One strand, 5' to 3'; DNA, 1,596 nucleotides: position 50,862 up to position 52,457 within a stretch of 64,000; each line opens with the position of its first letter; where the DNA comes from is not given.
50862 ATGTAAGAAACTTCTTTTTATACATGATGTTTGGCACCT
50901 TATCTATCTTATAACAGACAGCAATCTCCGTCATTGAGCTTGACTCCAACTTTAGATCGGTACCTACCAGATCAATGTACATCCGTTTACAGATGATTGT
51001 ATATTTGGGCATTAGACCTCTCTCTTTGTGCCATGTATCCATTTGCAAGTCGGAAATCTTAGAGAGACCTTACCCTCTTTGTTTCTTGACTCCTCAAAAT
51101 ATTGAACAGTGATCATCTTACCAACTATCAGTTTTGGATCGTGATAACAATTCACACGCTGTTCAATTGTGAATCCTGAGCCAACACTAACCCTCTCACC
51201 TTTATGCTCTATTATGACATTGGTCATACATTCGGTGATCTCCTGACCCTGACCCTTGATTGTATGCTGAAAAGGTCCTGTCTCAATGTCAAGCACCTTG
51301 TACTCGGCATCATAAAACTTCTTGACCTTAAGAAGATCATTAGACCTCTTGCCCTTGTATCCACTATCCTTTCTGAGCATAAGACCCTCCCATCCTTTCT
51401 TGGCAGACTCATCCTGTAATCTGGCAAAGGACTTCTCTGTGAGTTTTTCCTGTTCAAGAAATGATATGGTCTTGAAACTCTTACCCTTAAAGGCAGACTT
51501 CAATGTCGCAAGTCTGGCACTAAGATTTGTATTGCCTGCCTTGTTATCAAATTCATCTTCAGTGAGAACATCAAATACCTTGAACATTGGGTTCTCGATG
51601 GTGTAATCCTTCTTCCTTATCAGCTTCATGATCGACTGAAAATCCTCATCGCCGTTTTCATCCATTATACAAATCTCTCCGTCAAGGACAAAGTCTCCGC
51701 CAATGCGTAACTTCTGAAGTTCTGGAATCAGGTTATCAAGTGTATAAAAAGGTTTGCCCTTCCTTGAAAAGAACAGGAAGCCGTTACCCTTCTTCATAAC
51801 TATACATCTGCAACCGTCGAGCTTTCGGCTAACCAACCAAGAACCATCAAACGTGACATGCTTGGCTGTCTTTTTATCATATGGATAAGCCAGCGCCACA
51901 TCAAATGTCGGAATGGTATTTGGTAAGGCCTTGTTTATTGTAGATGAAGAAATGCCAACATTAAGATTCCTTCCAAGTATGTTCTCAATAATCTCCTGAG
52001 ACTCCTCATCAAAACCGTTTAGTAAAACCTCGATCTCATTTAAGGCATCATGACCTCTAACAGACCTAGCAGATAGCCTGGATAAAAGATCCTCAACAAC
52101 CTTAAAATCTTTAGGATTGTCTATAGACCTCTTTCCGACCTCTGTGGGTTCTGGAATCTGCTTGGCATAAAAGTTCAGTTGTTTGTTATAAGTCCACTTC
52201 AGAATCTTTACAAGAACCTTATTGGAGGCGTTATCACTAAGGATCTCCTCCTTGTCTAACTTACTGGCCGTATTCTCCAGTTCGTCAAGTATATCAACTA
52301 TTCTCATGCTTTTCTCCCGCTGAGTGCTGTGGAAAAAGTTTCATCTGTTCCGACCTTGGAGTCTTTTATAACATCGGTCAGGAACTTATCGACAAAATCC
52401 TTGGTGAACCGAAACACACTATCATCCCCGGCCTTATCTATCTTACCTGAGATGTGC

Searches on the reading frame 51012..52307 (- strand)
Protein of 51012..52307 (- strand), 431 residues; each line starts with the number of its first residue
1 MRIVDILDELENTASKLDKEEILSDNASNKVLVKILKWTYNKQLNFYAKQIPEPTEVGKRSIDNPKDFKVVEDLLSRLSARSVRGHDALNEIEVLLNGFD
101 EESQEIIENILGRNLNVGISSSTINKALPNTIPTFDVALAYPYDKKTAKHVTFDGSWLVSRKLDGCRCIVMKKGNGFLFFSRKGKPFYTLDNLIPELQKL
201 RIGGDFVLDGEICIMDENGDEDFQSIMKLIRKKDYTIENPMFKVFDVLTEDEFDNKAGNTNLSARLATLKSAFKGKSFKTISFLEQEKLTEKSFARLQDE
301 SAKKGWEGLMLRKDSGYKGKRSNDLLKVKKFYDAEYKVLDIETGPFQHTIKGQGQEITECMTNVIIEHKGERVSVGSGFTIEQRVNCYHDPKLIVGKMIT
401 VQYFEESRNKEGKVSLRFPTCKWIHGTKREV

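Call 10: search_protein_families(library=pfam, max_evalue=0.01, proteins=[window:51012-52307:-])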
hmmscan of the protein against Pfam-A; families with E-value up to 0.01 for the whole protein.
window:51012-52307:- (431 aa): 4 families
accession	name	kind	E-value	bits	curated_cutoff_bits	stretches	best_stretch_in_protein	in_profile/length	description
PF01068.26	DNA_ligase_A_M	-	3.6e-23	82.8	26.2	1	154-329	19-204/204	ATP dependent DNA ligase domain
PF14743.12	DNA_ligase_OB_2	-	1.5e-09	38.2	28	1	357-422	6-63/66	DNA ligase OB-like domain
PF09414.15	RNA_ligase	-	1.4e-07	32.2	27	1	156-329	2-171/171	RNA ligase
PF01331.24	mRNA_cap_enzyme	-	0.0057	17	29.6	0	156-329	17-194/194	mRNA capping enzyme, catalytic domain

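Call 22: search_dna_similar(query=window:51012-52307:-, collection=phages, mode=protein, max_rows=15)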
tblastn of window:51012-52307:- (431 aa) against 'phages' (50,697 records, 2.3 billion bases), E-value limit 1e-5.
Records with a match: 1619; places in all: 1619; records where one place covers at least 80% of the query: 481.
Best place of each record, by identity: <60% 1619.
By first word of the organism name: Escherichia 564; Pseudomonas 142; Aeromonas 95; Vibrio 90; Shigella 89; Bacillus 69; Campylobacter 53; Salmonella 51; Enterobacteria 48; Erwinia 43; and 62 more.
By host as written in the record: Escherichia coli 240; - 196; Pseudomonas aeruginosa 44; Aeromonas salmonicida 27; Escherichia coli B 24; Aeromonas hydrophila 23; Escherichia coli O157:H7 20; Escherichia coli str. K-12 substr. MG1655 20; and 455 more.
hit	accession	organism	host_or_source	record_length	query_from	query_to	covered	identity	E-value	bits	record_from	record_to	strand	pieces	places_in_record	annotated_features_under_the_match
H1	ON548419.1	Bacillus phage vB_BanS-Thrax3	Bacillus anthracis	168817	2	428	99%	34.8%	4e-48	182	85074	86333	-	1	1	DNA ligase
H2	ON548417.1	Bacillus phage vB_BanS-Thrax1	Bacillus anthracis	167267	2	428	99%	33.6%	5e-47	179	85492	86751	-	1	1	DNA ligase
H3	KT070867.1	Bacillus phage PBC2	Bacillus cereus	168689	2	428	99%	33.4%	4e-47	179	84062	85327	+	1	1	DNA ligase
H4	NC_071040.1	Bacillus phage PBC2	Bacillus cereus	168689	2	428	99%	33.4%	4e-47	179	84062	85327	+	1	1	DNA ligase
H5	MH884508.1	Bacillus phage vB_BcoS-136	Bacillus cohnii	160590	2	428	99%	32.7%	1e-48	184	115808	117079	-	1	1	ligA: DNA ligase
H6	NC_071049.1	Bacillus phage vB_BcoS-136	Bacillus cohnii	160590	2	428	99%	32.7%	1e-48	184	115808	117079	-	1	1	ligA: DNA ligase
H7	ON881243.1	Bacillus phage PK-3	Bacillus sp.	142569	2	428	99%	32.5%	8e-44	169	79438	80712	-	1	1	ATP-dependent DNA ligase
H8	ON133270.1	Bacillus phage 2S-4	Rosselomorea vietnamensis FJAT-46955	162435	3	428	99%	31.6%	1e-41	163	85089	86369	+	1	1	DNA ligase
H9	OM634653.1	Bacillus phage vB_BsuS_PJN02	Bacillus subtilis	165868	3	428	99%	31.6%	1e-41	163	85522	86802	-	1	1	ATP-dependent DNA ligase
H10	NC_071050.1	Bacillus phage vB_BsuS_PJN02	Bacillus subtilis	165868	3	428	99%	31.6%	1e-41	163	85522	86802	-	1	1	ATP-dependent DNA ligase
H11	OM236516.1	Bacillus phage FADO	Bacillus subtilis BEST7003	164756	3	428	99%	31.6%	5e-40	158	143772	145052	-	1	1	DNA ligase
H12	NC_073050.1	Bacillus phage FADO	Bacillus subtilis BEST7003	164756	3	428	99%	31.6%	5e-40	158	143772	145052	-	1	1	DNA ligase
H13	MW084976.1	Bacillus phage Kirov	Bacillus cereus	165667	2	428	99%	31.4%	3e-44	171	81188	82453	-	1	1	ATP-dependent DNA ligase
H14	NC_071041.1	Bacillus phage Kirov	Bacillus cereus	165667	2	428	99%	31.4%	3e-44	171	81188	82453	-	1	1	ATP-dependent DNA ligase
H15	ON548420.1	Bacillus phage vB_BanS-Thrax4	Bacillus anthracis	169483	1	428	99%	30.5%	2e-39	156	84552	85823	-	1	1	DNA ligase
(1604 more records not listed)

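Call 50: find_related_loci(query=window:51012-52307:-, collection=viral_contigs, flank=10000)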
Query window:51012-52307:- (431 aa) in viral_contigs; peptide patterns used: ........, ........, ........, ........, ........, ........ (x = any residue, [..] = any of these).
63 stretches matched a pattern; 60 encode a relative of the query (tblastn E <= 1e-3); 60 distinct loci.
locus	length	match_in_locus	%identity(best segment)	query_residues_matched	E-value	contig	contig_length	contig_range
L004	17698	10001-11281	45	2-429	4e-105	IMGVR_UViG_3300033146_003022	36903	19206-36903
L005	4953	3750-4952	44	2-407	2e-100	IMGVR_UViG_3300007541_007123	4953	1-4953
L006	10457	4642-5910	44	2-431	1e-99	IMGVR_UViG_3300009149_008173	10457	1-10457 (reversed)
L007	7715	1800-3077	43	1-429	2e-99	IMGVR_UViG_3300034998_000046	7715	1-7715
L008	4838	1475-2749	43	3-431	4e-96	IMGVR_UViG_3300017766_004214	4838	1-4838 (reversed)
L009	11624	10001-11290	42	6-431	8e-96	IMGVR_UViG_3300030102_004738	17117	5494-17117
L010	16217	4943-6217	43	3-431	2e-95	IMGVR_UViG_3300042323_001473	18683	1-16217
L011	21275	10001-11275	43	3-431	2e-95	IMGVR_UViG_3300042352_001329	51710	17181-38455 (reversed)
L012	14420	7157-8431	43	3-431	2e-95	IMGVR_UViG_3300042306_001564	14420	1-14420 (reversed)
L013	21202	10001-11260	42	1-431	1e-94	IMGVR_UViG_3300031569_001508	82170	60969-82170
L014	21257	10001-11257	42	1-431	5e-93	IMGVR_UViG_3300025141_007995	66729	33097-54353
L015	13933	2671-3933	42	1-431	2e-92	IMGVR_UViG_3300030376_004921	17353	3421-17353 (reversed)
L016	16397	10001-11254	41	5-431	2e-92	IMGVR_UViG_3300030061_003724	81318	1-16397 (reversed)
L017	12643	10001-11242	41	1-431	6e-92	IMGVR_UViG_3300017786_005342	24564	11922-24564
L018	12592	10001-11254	40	5-431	3e-91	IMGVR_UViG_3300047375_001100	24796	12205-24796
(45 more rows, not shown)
